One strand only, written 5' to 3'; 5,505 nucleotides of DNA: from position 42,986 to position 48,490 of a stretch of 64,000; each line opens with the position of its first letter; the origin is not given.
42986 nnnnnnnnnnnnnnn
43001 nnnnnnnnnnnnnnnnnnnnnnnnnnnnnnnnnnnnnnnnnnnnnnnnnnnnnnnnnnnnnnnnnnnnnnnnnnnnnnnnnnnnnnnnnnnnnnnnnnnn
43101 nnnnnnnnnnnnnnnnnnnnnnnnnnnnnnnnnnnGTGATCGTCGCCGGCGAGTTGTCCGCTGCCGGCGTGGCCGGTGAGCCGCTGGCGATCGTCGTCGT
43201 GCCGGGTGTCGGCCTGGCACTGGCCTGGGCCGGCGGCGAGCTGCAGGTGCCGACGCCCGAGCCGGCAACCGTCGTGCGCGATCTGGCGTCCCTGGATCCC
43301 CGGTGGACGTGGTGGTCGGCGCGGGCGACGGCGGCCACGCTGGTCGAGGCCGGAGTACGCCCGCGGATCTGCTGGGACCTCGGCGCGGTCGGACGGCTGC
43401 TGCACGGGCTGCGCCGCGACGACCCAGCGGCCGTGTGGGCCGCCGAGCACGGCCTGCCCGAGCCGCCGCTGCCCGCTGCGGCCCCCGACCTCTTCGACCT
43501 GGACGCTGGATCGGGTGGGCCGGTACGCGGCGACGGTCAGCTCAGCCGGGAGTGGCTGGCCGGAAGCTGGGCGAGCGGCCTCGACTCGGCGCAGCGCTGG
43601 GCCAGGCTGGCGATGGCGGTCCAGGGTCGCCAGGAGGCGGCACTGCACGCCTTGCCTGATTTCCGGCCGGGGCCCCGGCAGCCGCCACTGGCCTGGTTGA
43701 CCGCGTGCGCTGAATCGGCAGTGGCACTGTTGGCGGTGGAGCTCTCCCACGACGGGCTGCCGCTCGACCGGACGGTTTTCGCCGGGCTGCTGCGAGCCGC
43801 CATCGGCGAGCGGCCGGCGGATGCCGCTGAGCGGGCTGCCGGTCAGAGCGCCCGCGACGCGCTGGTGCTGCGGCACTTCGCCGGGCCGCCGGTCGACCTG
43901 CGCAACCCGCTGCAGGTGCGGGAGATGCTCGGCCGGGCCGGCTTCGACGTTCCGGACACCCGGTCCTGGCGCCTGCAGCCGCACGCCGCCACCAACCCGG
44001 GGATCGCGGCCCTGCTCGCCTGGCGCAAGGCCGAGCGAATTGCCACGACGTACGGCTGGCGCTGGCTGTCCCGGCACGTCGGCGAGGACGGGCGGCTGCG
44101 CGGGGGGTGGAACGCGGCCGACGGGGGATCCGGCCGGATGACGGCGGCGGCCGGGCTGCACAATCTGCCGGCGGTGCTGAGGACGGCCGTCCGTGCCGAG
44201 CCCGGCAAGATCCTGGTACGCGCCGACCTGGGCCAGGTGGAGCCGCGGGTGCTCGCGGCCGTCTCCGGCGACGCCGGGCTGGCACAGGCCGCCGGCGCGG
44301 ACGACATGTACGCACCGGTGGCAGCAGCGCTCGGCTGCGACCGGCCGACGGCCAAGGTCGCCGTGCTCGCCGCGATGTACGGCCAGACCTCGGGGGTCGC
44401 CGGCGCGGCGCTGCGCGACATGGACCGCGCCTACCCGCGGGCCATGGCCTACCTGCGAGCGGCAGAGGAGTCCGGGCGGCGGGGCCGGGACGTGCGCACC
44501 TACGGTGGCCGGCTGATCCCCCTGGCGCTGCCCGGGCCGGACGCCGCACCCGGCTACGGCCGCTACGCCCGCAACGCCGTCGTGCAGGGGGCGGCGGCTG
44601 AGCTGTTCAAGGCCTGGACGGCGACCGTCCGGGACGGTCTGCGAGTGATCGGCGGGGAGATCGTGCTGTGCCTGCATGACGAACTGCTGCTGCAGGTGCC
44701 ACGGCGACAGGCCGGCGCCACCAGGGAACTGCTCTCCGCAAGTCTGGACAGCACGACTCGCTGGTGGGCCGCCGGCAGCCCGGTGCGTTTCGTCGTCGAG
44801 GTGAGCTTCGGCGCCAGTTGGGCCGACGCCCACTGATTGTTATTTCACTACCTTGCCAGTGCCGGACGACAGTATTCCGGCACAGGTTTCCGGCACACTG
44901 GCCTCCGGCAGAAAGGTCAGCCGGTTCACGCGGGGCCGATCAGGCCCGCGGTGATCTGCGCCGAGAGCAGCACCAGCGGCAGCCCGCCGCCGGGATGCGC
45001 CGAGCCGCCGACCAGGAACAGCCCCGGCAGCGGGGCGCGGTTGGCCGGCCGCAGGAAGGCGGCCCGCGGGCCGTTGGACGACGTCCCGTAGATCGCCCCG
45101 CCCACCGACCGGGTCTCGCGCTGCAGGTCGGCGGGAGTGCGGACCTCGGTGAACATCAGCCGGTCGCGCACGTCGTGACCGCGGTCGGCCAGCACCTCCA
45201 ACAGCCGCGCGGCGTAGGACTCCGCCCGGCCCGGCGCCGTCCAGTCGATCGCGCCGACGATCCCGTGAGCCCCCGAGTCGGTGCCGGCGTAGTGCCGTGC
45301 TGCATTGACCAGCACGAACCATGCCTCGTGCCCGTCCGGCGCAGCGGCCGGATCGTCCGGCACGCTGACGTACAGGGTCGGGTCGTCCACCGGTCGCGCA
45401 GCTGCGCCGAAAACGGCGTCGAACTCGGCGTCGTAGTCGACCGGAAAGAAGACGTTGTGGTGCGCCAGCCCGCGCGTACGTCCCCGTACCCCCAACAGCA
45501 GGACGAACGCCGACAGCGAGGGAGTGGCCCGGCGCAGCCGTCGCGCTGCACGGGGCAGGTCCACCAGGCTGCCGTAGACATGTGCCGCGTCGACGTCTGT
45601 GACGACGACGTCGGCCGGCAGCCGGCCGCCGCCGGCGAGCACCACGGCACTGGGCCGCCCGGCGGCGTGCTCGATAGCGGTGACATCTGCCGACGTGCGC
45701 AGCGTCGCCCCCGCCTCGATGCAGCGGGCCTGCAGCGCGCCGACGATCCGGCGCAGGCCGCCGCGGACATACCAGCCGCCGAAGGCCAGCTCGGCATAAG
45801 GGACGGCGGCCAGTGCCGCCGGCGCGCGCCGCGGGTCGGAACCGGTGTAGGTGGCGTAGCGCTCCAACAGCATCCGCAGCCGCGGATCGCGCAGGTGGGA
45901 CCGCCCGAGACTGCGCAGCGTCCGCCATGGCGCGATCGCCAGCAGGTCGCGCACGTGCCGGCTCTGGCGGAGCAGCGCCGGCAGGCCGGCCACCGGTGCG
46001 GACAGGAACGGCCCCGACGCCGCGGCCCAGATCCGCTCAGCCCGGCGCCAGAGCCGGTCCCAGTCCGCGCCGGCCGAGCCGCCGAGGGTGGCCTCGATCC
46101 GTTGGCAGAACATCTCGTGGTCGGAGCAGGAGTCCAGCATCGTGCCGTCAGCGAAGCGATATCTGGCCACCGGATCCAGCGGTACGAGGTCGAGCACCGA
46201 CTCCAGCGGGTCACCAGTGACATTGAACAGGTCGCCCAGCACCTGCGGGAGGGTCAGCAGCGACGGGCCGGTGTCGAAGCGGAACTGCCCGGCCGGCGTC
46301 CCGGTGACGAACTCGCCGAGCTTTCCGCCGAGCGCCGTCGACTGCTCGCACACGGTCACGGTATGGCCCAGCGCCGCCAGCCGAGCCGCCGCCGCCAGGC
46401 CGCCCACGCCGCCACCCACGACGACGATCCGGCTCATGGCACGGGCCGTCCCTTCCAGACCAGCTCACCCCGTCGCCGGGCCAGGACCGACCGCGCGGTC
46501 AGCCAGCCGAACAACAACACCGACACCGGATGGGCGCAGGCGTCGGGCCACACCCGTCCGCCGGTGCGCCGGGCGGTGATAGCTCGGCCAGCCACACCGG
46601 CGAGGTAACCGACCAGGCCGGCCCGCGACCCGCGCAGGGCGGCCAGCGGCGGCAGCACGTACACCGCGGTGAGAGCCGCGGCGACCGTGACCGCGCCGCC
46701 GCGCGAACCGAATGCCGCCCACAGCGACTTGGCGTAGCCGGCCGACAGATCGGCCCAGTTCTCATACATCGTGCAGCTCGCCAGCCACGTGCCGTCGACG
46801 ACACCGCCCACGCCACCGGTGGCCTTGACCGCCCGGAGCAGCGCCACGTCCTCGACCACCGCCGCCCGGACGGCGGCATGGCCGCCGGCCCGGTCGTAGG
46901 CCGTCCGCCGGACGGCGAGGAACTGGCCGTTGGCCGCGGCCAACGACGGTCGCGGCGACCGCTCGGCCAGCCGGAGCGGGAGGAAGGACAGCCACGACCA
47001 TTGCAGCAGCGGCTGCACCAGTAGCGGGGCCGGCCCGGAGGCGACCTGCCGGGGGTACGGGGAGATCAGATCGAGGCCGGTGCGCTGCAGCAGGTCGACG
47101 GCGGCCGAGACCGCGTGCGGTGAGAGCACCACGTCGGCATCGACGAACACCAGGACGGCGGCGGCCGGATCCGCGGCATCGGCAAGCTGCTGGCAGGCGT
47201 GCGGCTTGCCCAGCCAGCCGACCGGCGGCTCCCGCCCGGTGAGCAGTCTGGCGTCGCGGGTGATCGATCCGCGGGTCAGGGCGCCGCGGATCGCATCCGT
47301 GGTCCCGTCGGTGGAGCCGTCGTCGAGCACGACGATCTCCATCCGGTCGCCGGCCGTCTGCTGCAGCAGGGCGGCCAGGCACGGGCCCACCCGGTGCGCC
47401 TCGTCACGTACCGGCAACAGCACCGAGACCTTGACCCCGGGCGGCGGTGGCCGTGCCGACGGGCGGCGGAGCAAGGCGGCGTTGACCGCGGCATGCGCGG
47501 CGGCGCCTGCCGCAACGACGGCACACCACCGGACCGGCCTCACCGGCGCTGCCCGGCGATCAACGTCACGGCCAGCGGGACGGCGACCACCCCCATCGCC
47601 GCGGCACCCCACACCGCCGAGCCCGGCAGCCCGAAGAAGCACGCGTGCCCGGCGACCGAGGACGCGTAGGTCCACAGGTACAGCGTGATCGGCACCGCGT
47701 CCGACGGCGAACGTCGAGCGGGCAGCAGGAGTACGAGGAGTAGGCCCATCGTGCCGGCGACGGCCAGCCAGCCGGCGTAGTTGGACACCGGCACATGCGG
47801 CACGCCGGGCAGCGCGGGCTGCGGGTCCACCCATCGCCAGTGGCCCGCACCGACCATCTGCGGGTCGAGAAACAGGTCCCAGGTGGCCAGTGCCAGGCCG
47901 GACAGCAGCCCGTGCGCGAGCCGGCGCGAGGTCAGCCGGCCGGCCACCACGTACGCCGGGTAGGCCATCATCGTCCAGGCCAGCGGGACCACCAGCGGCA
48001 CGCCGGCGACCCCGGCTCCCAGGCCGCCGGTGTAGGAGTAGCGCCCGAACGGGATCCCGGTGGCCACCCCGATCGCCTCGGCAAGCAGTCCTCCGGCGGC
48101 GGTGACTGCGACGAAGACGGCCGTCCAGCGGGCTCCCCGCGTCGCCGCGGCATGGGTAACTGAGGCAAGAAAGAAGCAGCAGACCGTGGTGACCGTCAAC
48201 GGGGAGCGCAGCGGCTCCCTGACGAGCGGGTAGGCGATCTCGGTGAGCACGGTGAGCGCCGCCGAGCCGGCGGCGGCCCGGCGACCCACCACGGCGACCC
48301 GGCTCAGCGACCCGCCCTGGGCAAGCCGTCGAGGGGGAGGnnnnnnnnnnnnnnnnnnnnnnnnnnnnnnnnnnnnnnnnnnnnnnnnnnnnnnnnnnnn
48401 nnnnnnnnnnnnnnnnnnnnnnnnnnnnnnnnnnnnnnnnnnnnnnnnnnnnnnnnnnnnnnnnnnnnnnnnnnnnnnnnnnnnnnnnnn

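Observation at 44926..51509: Second carotenoid locus: tailoring operon consistent with a glycosylated, acylated and oxygenated carotenoid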

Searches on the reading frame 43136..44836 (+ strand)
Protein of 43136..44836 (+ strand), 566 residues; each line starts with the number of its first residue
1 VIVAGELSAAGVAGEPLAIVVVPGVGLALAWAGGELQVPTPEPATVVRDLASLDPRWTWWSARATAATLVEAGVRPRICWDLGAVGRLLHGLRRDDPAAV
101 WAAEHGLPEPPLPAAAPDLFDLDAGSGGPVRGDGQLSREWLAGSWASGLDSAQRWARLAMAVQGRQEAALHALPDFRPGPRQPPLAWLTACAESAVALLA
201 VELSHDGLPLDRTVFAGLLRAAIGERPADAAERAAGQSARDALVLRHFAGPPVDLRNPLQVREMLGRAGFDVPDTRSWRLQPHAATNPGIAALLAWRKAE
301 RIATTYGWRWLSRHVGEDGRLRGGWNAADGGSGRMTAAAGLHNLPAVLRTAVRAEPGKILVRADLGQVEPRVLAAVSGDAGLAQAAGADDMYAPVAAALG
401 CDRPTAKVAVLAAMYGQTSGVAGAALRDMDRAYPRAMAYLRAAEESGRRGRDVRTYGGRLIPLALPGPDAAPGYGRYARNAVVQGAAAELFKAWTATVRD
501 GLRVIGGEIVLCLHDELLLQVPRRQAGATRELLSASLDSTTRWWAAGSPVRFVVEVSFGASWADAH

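Call 6: search_protein_families(library=pfam, proteins=[window:43136-44836:+], max_evalue=0.01)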
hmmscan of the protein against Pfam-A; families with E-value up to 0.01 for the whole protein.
window:43136-44836:+ (566 aa): 1 family
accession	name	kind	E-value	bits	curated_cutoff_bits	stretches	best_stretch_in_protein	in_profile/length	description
PF00476.26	DNA_pol_A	-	1e-24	87.6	34.3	1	280-564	65-381/381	DNA polymerase family A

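Call 7: search_protein_families(library=ncbifam, proteins=[window:43136-44836:+], max_evalue=0.01)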
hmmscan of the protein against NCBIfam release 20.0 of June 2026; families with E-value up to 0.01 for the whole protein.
window:43136-44836:+ (566 aa): 5 families
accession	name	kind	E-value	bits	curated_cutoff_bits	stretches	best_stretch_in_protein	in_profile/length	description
NF011538.0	PRK14975.1-1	equivalog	7.4e-88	295.3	389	1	43-565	35-556/557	bifunctional 3'-5' exonuclease/DNA polymerase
NF011539.0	PRK14975.1-3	equivalog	8.8e-32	110.2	640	2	197-406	237-449/628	bifunctional 3'-5' exonuclease/DNA polymerase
NF004397.1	PRK05755.1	equivalog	6.6e-22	77.8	720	1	282-566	577-889/889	DNA polymerase I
TIGR00593.1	pola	equivalog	2.6e-15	55.9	600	2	475-566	802-890/890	DNA polymerase I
NF011540.0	PRK14975.1-4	equivalog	6.5e-08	31.5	601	1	289-384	282-375/576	bifunctional 3'-5' exonuclease/DNA polymerase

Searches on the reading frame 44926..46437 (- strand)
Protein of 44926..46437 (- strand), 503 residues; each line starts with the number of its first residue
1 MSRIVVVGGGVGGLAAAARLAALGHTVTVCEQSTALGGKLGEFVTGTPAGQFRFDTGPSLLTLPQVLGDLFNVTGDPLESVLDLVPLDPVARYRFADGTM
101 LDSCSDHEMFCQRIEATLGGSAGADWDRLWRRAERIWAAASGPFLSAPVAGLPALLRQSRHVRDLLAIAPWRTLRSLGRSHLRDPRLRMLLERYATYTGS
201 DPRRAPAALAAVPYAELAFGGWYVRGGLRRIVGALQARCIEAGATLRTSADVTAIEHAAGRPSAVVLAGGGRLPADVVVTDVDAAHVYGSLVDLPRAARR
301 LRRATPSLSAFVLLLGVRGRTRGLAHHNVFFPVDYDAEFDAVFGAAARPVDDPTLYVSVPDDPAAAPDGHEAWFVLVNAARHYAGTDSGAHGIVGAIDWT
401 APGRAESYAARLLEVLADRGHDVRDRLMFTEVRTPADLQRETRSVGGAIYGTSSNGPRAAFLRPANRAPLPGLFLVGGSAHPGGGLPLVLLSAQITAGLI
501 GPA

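Call 6: search_protein_families(library=pfam, proteins=[window:44926-46437:-], max_evalue=0.01)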
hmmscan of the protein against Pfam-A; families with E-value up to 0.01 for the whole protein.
window:44926-46437:- (503 aa): 11 families
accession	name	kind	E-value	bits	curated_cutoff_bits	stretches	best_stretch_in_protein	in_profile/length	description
PF01593.30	Amino_oxidase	-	4.2e-14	53.1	19.8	1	12-372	2-331/443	Flavin containing amine oxidoreductase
PF13450.12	NAD_binding_8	-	2.1e-10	41.2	21.9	1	6-64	1-55/68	NAD(P)-binding Rossmann-like domain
PF01266.30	DAO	-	3.3e-09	37.2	27.9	2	3-37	1-35/353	FAD dependent oxidoreductase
PF07992.20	Pyr_redox_2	-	1.1e-06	28.8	26.1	1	3-37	2-37/291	Pyridine nucleotide-disulphide oxidoreductase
PF00070.33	Pyr_redox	-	4.8e-06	27.4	22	1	3-37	1-35/82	Pyridine nucleotide-disulphide oxidoreductase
PF03486.20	HI0933_like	-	1e-05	25.6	50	1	3-40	2-39/244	HI0933-like protein Rossmann domain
PF12831.13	FAD_oxidored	-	1.2e-05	25.2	27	1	4-50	2-48/416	FAD dependent oxidoreductase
PF05834.18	Lycopene_cycl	-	0.001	18.7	23.4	0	234-280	92-137/380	Lycopene cyclase protein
PF00890.30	FAD_binding_2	-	0.0015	18.2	20.4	1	4-39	2-37/414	FAD binding domain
PF01262.27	AlaDh_PNT_C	-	0.0016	18.3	23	1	2-36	29-63/214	Alanine dehydrogenase/PNT, C-terminal domain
PF13454.12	NAD_binding_9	-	0.0092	16.4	21.8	0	5-37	1-36/155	FAD-NAD(P)-binding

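Call 7: search_protein_families(library=ncbifam, proteins=[window:44926-46437:-], max_evalue=0.01)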
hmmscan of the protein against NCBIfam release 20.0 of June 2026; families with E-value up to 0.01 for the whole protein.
window:44926-46437:- (503 aa): 49 families (the best 25 are shown)
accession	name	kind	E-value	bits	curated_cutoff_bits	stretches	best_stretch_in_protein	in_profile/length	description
NF045637.1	carotdesatCrtDProt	equivalog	1.2e-101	340.7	580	1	4-498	1-480/485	1-hydroxycarotenoid 3,4-desaturase CrtD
TIGR02734.1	crtI_fam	subfamily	1.3e-97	327.6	238.1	1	4-500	1-488/504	phytoene desaturase family protein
NF042421.1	hydcarot_desat_CrtD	equivalog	1.1e-71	241.8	500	1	1-501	1-484/487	1-hydroxycarotenoid 3,4-desaturase CrtD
NF058655.1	CrtID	equivalog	7.2e-66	223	640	1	4-497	1-478/478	bifunctional phytoene desaturase/3,4-desaturase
TIGR02733.1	desat_CrtD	equivalog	2.4e-18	66.1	549.7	2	212-496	215-484/492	C-3',4' desaturase CrtD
TIGR02730.1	carot_isom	equivalog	4.2e-18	65.5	586.9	1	4-497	3-485/493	carotenoid isomerase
NF005560.0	PRK07233.1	equivalog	4.1e-14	52.3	252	2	3-45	2-44/435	hypothetical protein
NF045689.1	BCarotKetCrtO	equivalog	6.1e-13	48.2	1000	1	348-486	382-523/563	beta-carotene ketolase CrtO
TIGR03467.1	HpnE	equivalog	2.9e-11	43.3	283.05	1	4-46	1-43/430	hydroxysqualene dehydroxylase HpnE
TIGR03997.1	mycofact_OYE_2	equivalog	1.6e-10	40.1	793.15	1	3-43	381-421/645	mycofactocin system FadH/OYE family oxidoreductase 2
NF009410.0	PRK12771.1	subfamily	2e-07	30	516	1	3-40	140-177/566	NAD(P)-binding protein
NF041087.1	bile_acid_BaiCD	equivalog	7.9e-07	27.5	825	1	2-40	381-419/642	bile acid Fe-S flavoenzyme BaiCD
NF045599.1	bili_reduct_long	exception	3.7e-06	25.5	750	1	3-40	383-420/641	bilirubin reductase, long form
NF006021.0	PRK08163.1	equivalog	4.1e-06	26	459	1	2-37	6-41/398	3-hydroxybenzoate 6-monooxygenase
NF005547.0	PRK07208.1-3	equivalog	4.1e-06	25.8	380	1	3-57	6-56/465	hypothetical protein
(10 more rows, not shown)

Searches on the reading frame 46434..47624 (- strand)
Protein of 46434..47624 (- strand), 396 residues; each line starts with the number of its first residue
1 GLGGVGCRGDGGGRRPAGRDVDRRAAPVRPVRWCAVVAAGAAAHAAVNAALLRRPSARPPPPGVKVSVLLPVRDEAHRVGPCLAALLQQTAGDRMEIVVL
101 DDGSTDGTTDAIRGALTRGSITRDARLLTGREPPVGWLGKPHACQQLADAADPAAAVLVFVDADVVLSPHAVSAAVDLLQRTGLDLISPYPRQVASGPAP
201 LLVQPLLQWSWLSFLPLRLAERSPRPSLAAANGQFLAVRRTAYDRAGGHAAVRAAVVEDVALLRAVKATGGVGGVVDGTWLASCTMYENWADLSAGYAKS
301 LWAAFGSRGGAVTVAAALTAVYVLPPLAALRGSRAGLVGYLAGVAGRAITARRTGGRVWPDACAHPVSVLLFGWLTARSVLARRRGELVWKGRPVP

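Call 6: search_protein_families(library=pfam, proteins=[window:46434-47624:-], max_evalue=0.01)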
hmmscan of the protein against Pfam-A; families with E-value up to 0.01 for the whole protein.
window:46434-47624:- (396 aa): 3 families
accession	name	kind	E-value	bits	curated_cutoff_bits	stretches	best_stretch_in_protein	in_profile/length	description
PF00535.33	Glycos_transf_2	-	9.2e-15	55.4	23.3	1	67-244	1-165/168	Glycosyl transferase family 2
PF13641.12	Glyco_tranf_2_3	-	1.1e-09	39.1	27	1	66-270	3-198/230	Glycosyltransferase like family 2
PF13506.12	Glyco_transf_21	-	1.4e-07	31.6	21.7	1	142-271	18-142/174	Glycosyl transferase family 21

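Call 7: search_protein_families(library=ncbifam, proteins=[window:46434-47624:-], max_evalue=0.01)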
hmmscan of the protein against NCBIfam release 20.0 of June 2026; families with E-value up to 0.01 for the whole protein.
window:46434-47624:- (396 aa): 12 families
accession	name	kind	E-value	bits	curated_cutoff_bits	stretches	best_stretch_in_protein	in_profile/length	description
TIGR03469.1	HpnB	hypoth_equivalog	3.3e-34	118.5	379.25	1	65-393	45-382/386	hopene-associated glycosyltransferase HpnB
NF045692.1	OglycostaseCruG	equivalog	2.1e-30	106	600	1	64-303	41-275/386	2'-O-glycosyltransferase CruG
TIGR04283.1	glyco_like_mftF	equivalog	1.3e-10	41.2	182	1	66-270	1-173/221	TIGR04283 family arsenosugar biosynthesis glycosyltransferase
NF041875.1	EPS_EpsD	equivalog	5.7e-08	32.5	370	1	66-117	1-49/325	exopolysaccharide biosynthesis glycosyltransferase EpsD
NF010496.0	PRK13915.1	equivalog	3.5e-07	29.6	262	1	63-186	30-150/307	glucosyl-3-phosphoglycerate synthase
NF053846.1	glyco_with_XrtP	equivalog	2.7e-05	23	520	1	49-174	26-153/440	XrtP-associated glycosyltransferase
TIGR03937.1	PgaC_IcaA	equivalog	3.2e-05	23.1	422.3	1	65-179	46-150/407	poly-beta-1,6-N-acetyl-D-glucosamine synthase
NF007482.0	PRK10073.1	equivalog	5.5e-05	22.3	423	1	65-112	7-53/334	glycosyltransferase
TIGR03472.1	HpnI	equivalog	0.0006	18.8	310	1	41-272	18-241/373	bacteriohopanetetrol glucosamine biosynthesis glycosyltransferase HpnI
NF050819.1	PolSacchBiosHfsG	equivalog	0.0049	16.1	500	1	65-166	13-103/302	polysaccharide biosynthesis protein HfsG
NF058614.1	PPMAGASynPpgS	equivalog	0.0056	16.1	370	0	68-187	4-109/226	polyprenyl-phospho-N-acetylgalactosaminyl synthase PpgS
TIGR04242.1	nodulat_NodC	equivalog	0.0059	15.6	550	1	65-174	49-151/395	chitooligosaccharide synthase NodC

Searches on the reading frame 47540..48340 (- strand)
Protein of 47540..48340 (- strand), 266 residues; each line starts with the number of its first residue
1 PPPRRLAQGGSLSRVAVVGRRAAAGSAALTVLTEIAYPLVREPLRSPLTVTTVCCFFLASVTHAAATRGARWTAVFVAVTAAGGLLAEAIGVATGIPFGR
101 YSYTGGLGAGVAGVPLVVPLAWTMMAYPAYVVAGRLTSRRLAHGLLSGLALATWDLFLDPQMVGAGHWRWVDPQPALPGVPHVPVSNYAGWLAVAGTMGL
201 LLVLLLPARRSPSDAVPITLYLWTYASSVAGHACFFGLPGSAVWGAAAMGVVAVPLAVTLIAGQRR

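Call 6: search_protein_families(library=pfam, proteins=[window:47540-48340:-], max_evalue=0.01)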
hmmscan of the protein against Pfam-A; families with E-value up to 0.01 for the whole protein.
window:47540-48340:- (266 aa): 1 family
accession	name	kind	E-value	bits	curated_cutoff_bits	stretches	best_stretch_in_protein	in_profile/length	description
PF04240.17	Caroten_synth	-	9.4e-32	111.1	25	1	58-245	10-202/209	Carotenoid biosynthesis protein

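Call 7: search_protein_families(library=ncbifam, proteins=[window:47540-48340:-], max_evalue=0.01)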
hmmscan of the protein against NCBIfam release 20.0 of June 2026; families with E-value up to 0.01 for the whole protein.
window:47540-48340:- (266 aa): 3 families
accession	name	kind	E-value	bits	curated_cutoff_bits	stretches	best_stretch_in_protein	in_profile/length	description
TIGR03460.1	crt_membr_arch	equivalog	2.1e-36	126.1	154.7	1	40-250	26-239/248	bisanhydrobacterioruberin hydratase CruF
NF045693.1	GCarotHydoxCruF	equivalog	2.4e-14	53.3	400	1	58-198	64-214/310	gamma-carotene 1'-hydroxylase CruF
NF041333.1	CruF_Halo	equivalog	8.9e-13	48.3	300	1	67-196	68-198/268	bisanhydrobacterioruberin hydratase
